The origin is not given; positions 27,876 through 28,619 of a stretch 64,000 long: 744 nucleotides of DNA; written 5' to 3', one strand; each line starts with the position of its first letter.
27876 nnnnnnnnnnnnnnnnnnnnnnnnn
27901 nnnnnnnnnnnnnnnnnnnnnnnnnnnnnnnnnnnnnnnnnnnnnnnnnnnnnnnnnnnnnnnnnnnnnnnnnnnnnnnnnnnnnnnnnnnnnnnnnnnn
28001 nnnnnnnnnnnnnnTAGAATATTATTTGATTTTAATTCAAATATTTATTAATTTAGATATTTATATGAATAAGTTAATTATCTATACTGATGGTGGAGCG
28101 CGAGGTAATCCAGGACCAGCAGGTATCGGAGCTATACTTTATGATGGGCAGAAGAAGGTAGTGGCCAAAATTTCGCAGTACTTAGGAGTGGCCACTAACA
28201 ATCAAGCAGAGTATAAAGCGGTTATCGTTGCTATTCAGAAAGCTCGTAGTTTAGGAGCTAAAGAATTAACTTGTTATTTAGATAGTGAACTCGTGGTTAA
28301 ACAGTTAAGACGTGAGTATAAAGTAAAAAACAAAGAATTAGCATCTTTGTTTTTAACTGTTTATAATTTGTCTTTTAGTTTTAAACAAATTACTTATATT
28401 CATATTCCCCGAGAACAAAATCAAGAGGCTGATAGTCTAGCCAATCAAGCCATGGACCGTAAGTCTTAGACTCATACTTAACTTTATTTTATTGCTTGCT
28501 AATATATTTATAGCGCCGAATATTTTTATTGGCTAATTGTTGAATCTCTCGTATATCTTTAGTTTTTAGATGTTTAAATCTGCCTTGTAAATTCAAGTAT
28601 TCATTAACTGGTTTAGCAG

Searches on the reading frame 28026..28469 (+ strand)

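Call 28: search_protein_families(library=pfam, proteins=[window:28026-28469:+], max_evalue=0.00001)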
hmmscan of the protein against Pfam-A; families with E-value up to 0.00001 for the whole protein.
window:28026-28469:+ (147 aa): 2 families
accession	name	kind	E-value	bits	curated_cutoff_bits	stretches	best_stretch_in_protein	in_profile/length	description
PF13456.12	RVT_3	-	8.1e-24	84.3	21.6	1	21-142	2-123/123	Reverse transcriptase-like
PF00075.30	RNase_H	-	2.1e-16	60.8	25.8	1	15-143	2-140/141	RNase H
